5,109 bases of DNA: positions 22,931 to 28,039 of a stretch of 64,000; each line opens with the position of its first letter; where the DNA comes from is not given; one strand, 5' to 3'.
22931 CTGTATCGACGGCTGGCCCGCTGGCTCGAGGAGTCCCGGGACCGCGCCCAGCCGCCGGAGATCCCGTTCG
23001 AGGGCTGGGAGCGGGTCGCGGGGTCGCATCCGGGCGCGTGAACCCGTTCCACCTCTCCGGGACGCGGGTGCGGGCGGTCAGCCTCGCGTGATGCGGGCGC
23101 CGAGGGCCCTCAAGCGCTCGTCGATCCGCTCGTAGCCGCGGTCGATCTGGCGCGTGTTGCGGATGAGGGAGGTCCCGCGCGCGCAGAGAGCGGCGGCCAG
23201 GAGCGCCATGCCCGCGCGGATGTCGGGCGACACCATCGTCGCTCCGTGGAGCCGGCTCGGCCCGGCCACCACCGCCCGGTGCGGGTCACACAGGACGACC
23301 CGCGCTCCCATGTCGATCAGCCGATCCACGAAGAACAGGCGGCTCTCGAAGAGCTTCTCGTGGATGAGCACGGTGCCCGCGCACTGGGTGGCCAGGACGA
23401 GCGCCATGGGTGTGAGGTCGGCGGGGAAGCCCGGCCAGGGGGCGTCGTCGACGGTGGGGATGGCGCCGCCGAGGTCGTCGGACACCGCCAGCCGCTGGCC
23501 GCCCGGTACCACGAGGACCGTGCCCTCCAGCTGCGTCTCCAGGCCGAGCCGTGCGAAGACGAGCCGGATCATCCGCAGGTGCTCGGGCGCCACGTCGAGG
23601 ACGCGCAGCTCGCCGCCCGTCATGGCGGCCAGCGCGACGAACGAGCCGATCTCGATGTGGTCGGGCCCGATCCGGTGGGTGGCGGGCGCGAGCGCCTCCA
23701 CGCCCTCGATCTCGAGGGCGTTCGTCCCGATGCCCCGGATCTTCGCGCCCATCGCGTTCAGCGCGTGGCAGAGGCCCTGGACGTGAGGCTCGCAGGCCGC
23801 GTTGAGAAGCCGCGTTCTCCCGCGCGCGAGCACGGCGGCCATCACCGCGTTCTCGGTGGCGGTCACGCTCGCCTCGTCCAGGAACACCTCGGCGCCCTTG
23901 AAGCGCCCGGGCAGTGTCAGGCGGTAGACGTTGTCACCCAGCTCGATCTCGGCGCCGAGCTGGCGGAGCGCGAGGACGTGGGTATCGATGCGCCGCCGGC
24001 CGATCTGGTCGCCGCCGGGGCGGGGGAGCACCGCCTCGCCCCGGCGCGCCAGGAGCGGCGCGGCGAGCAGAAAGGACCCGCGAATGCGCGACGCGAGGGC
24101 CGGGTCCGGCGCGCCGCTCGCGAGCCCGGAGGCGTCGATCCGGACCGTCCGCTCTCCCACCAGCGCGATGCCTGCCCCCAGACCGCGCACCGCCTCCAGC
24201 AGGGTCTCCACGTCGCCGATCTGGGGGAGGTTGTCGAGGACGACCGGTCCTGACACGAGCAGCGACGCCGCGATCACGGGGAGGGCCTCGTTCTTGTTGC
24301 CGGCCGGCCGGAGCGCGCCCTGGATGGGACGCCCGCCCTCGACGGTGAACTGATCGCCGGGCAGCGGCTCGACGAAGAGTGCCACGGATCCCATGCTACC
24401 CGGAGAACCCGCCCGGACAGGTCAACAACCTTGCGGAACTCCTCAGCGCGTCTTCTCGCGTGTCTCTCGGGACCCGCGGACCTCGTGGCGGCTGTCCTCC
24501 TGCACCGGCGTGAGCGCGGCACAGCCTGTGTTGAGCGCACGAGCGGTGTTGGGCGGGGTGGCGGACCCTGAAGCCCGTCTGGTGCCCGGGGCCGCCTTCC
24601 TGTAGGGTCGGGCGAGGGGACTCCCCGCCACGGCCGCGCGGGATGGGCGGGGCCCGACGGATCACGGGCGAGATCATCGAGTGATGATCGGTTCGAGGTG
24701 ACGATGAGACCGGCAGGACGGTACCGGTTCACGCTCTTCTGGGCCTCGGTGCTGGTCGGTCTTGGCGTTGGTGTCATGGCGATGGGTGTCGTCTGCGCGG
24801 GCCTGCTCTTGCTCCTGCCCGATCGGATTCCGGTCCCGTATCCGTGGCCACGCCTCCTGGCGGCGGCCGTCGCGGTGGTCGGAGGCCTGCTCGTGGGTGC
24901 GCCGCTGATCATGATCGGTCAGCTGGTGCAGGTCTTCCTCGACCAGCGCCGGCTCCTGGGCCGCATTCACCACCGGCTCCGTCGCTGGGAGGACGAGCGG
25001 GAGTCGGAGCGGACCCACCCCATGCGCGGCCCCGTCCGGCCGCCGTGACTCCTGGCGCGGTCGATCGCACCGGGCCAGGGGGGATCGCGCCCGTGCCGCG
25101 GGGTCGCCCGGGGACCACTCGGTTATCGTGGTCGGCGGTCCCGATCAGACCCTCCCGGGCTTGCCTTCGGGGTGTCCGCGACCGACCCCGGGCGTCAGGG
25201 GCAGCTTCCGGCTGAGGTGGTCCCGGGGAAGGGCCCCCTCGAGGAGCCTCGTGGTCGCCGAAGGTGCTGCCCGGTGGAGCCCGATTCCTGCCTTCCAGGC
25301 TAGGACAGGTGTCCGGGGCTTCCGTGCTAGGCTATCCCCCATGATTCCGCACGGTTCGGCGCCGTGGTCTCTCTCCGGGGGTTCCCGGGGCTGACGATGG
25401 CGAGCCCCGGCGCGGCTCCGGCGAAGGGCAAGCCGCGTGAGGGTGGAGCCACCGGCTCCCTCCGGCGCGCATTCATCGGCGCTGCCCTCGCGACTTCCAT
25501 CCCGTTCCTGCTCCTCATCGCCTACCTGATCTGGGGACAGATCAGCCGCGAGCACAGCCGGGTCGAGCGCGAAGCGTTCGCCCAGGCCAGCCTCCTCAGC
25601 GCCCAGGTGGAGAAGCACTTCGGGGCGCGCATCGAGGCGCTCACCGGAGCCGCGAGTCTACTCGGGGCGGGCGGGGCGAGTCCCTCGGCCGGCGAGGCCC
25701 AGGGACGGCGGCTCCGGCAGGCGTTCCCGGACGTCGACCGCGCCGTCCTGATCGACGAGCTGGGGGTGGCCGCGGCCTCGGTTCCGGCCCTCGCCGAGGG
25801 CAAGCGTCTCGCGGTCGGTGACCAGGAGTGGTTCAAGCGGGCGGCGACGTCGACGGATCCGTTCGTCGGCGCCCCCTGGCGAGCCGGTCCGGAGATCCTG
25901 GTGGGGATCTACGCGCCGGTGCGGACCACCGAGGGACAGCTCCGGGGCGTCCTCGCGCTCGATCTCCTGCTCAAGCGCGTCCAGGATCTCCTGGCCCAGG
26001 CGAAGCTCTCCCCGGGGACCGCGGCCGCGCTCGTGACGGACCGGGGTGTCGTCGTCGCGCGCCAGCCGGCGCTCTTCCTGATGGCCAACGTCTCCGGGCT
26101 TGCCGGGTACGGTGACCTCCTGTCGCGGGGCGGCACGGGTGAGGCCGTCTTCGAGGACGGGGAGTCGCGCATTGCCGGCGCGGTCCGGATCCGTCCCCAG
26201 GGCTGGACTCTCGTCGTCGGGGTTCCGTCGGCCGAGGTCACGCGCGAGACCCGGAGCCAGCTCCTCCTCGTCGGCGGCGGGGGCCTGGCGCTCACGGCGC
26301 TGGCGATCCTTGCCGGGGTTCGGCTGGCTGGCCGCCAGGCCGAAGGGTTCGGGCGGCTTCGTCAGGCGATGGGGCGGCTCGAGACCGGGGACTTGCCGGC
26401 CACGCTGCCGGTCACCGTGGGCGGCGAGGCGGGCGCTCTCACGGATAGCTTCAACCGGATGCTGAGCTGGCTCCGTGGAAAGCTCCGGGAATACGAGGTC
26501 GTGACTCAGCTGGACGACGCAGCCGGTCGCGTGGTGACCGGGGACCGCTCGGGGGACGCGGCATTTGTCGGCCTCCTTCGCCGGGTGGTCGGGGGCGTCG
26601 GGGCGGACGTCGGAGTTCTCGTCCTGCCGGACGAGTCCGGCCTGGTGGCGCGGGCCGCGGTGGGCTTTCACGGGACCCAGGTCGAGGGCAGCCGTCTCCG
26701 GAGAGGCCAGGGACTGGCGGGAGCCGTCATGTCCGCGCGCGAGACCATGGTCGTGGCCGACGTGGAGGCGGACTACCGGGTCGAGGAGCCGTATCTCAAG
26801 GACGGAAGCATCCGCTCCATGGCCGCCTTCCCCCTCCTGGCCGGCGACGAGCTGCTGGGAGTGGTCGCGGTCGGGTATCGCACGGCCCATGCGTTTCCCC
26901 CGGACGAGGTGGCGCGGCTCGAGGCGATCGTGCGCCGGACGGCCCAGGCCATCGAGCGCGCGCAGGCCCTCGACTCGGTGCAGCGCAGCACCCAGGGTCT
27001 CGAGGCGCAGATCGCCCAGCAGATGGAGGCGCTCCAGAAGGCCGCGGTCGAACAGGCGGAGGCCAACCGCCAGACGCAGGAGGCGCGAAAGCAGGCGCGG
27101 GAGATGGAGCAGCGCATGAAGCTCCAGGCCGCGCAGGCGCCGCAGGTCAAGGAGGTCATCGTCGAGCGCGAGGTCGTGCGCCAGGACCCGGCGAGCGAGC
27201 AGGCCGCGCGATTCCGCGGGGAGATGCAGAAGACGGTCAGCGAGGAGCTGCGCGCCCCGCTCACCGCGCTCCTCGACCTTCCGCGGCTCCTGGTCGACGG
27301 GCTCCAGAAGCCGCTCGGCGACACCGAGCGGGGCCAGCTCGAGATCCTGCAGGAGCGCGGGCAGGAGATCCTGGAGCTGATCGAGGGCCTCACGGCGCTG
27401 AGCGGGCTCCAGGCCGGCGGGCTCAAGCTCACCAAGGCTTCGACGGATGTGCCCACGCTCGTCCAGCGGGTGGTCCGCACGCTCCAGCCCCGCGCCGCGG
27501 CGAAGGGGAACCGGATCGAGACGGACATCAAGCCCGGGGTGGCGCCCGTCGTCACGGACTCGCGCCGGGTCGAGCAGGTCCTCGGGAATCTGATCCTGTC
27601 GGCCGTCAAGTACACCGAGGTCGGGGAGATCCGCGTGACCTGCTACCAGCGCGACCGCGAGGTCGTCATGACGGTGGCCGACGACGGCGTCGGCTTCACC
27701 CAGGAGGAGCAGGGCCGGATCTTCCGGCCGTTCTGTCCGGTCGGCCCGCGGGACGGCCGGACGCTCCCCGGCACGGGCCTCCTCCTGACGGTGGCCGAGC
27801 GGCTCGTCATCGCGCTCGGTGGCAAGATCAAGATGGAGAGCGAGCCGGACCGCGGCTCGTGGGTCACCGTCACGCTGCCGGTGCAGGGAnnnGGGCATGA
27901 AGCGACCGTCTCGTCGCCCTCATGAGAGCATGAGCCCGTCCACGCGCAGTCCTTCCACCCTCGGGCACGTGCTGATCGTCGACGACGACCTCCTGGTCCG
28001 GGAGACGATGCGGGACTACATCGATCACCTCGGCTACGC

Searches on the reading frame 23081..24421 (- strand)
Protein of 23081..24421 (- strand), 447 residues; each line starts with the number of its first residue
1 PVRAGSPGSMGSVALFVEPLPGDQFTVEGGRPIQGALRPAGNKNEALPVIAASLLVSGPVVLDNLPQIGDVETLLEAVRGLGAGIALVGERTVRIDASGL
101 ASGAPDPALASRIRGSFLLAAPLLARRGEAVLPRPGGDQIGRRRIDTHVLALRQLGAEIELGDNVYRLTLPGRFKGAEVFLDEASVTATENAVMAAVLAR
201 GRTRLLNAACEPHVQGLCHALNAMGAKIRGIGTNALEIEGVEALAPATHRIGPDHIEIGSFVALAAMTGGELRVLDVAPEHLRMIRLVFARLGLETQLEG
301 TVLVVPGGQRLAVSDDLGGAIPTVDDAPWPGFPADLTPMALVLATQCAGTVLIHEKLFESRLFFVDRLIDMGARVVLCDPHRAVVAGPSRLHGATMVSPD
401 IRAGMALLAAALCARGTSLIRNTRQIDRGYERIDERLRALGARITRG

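Call 67: search_protein_families(library=pfam, proteins=[window:23081-24421:-], max_evalue=0.00001)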
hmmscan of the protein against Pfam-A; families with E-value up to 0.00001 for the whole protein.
window:23081-24421:- (447 aa): 1 family
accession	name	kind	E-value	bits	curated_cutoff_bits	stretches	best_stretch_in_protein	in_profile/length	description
PF00275.25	EPSP_synthase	-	6.1e-64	216.7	22.8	1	27-437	1-417/417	EPSP synthase (3-phosphoshikimate 1-carboxyvinyltransferase)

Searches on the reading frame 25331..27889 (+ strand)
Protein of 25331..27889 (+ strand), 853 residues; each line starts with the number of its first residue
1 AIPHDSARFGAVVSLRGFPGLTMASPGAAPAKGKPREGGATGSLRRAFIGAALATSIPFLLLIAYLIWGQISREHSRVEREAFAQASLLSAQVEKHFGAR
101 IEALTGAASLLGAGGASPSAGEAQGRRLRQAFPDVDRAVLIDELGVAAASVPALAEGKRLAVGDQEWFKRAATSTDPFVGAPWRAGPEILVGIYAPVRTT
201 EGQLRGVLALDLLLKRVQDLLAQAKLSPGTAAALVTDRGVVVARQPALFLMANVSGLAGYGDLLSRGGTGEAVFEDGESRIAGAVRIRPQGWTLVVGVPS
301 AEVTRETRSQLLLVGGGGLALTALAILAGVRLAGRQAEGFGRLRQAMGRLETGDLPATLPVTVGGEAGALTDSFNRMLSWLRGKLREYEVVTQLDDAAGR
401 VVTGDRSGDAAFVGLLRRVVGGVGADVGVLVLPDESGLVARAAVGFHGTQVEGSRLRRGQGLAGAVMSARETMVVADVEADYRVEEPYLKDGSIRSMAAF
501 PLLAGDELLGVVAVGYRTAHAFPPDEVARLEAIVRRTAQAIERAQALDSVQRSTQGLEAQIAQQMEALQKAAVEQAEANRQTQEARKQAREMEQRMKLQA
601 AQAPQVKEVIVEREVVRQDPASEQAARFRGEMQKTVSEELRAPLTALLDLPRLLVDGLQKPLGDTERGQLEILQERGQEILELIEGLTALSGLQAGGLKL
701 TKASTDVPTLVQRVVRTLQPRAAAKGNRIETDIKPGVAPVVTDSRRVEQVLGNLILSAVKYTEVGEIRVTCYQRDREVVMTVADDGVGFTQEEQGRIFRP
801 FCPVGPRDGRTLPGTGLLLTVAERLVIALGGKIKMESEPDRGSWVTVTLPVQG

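Call 67: search_protein_families(library=pfam, proteins=[window:25331-27889:+], max_evalue=0.00001)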
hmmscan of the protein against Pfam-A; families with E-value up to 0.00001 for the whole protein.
window:25331-27889:+ (853 aa): 6 families
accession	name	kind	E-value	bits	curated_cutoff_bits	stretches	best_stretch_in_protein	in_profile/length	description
PF02518.31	HATPase_c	-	1.9e-21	77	26.4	1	743-852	2-110/111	Histidine kinase-, DNA gyrase B-, and HSP90-like ATPase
PF13185.12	GAF_2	-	3.1e-16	60.3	28.6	1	415-542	11-136/136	GAF domain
PF01590.32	GAF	-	1.9e-15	58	22.4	1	415-541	9-133/133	GAF domain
PF02743.24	dCache_1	-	1.1e-10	41.9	45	1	155-295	88-238/240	Cache domain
PF13492.12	GAF_3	-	7.4e-09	36.5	27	1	414-543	8-129/129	GAF domain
PF00672.30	HAMP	-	1.9e-08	34.9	25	1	332-378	2-48/53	HAMP domain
